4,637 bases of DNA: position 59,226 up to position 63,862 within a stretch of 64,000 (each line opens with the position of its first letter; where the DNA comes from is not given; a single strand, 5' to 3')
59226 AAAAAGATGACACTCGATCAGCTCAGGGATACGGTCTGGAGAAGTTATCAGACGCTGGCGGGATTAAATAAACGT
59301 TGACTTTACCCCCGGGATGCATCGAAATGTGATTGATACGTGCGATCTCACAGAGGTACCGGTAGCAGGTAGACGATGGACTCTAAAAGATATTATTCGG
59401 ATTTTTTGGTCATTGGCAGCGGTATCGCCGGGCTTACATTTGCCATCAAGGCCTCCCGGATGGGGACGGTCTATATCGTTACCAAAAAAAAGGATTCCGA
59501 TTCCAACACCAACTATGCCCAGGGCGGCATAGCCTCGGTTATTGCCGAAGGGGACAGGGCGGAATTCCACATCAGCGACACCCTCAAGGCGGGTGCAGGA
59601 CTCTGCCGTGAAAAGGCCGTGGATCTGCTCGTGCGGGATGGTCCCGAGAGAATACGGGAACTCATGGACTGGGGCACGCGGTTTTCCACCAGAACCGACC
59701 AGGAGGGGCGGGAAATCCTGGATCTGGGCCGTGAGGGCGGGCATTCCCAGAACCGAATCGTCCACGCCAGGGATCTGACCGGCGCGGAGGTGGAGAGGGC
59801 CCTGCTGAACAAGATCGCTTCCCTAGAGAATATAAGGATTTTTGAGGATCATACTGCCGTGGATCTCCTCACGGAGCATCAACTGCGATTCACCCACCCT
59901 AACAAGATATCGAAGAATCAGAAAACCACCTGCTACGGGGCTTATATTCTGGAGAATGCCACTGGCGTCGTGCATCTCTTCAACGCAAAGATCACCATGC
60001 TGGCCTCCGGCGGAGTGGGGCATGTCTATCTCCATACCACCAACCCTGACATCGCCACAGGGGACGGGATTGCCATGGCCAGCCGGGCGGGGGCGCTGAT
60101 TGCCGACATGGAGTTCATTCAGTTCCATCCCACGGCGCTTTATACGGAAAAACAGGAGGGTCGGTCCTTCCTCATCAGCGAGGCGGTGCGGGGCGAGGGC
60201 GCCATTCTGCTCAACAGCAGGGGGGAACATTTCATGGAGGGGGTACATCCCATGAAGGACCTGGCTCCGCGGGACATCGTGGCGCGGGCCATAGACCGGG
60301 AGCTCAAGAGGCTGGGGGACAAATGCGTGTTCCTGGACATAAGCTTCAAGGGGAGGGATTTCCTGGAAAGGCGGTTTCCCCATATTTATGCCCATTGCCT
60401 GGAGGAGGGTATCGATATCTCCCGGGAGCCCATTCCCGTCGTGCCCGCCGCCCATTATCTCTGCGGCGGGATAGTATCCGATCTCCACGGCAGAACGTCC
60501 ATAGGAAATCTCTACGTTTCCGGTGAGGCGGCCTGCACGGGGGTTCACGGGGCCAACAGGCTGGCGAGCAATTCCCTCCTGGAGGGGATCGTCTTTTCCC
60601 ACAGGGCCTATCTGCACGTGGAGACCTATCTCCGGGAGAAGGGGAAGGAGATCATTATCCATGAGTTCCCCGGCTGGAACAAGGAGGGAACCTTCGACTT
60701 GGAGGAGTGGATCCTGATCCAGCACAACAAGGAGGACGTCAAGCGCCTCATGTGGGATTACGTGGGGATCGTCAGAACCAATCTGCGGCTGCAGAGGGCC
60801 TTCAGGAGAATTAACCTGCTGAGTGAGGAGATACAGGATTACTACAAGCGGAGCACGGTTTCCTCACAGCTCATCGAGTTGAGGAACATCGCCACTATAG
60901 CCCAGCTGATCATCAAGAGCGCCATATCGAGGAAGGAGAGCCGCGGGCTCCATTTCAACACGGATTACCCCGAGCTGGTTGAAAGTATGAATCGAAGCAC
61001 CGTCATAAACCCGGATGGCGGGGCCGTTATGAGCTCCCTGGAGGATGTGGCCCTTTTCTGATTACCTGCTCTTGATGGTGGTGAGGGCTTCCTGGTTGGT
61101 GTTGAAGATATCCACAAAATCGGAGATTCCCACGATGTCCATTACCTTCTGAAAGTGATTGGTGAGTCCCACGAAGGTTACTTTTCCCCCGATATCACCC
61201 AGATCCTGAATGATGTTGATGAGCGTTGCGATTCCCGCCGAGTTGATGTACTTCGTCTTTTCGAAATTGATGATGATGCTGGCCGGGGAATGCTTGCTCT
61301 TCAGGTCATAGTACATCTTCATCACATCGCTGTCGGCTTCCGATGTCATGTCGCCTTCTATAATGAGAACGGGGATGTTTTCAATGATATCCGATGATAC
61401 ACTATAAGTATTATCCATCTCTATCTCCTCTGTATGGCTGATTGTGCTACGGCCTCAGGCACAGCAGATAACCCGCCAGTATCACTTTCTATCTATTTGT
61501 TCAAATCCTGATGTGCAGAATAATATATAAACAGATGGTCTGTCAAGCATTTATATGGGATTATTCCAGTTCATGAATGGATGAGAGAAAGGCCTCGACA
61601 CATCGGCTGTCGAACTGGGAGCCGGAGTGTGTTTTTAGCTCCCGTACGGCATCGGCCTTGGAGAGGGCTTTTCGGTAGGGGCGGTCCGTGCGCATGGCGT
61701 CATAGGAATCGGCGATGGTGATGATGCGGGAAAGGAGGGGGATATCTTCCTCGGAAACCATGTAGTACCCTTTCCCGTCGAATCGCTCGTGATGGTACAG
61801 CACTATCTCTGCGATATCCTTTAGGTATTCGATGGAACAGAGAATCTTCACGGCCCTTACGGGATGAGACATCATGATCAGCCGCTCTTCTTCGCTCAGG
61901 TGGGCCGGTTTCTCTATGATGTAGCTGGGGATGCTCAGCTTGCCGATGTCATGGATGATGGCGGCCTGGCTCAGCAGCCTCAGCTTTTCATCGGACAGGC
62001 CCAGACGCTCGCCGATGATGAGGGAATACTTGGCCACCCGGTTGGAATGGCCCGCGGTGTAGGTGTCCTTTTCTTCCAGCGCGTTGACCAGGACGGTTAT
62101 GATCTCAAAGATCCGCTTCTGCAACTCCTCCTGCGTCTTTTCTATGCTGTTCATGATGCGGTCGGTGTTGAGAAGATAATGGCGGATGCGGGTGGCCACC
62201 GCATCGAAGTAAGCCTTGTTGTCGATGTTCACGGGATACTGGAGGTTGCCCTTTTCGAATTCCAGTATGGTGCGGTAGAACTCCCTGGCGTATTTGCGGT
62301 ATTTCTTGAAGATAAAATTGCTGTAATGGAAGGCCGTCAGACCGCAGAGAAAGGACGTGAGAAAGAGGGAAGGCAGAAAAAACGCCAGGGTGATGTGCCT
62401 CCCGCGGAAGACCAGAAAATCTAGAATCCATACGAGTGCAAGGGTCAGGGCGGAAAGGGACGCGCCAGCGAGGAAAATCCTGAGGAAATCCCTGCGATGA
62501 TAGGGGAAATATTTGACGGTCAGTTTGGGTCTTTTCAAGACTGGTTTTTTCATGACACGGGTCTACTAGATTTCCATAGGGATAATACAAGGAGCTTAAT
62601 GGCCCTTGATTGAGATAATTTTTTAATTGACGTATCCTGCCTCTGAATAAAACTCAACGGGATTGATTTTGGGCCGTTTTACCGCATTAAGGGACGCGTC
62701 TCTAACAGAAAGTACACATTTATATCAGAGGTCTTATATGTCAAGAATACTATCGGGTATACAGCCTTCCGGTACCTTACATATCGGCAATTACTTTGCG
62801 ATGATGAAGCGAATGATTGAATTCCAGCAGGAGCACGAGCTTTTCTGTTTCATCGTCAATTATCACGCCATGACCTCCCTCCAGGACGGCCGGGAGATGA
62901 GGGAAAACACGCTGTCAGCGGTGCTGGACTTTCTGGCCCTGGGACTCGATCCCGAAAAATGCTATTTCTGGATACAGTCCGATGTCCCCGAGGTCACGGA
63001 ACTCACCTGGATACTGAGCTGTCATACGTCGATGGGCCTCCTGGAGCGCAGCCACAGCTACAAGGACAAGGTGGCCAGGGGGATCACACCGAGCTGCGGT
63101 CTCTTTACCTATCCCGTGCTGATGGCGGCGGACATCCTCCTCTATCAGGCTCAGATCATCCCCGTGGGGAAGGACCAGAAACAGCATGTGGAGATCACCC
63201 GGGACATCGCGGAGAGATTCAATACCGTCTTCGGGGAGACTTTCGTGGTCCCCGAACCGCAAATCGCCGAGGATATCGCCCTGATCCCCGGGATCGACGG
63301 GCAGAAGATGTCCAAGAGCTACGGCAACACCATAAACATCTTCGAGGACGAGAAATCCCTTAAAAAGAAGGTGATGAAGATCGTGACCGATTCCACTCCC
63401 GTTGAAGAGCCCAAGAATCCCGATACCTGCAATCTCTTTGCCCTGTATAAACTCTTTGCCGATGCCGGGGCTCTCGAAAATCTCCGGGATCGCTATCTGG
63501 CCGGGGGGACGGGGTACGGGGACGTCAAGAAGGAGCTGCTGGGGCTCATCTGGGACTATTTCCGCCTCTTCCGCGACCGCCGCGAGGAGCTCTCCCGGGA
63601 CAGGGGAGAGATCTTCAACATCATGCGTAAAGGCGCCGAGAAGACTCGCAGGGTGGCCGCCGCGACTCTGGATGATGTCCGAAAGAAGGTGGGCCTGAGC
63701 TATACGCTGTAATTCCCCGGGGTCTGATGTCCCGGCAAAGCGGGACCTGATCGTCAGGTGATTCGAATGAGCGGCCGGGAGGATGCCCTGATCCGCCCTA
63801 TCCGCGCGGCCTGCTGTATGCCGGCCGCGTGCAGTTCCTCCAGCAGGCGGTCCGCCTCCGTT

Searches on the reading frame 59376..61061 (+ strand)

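Call 71: search_protein_families(library=pfam, proteins=[window:59376-61061:+], max_evalue=0.00001)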
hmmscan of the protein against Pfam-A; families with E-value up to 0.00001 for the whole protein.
window:59376-61061:+ (561 aa): 2 families
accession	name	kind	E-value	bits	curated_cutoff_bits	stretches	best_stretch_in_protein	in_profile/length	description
PF00890.30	FAD_binding_2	-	5.2e-88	296.4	20.4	1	9-401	1-414/414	FAD binding domain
PF02910.25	Succ_DH_flav_C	-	6.3e-15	55.7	20.8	1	453-533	2-88/130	Fumarate reductase flavoprotein C-term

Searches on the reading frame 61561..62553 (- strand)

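Call 71: search_protein_families(library=pfam, proteins=[window:61561-62553:-], max_evalue=0.00001)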
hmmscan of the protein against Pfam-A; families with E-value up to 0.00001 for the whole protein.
window:61561-62553:- (330 aa): 2 families
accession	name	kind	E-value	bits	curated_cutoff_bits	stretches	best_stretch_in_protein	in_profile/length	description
PF13487.12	HD_5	-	2.1e-37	128.9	27.2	1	154-316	2-168/170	HD domain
PF01966.28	HD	-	9.5e-22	77.9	22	1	167-287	2-116/116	HD domain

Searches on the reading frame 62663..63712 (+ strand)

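Call 71: search_protein_families(library=pfam, proteins=[window:62663-63712:+], max_evalue=0.00001)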
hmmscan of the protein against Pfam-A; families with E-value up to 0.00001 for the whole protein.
window:62663-63712:+ (349 aa): 1 family
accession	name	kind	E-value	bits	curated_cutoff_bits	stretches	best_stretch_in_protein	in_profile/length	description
PF00579.31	tRNA-synt_1b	-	7e-61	206.5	21.1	1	27-292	6-283/292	tRNA synthetases class I (W and Y)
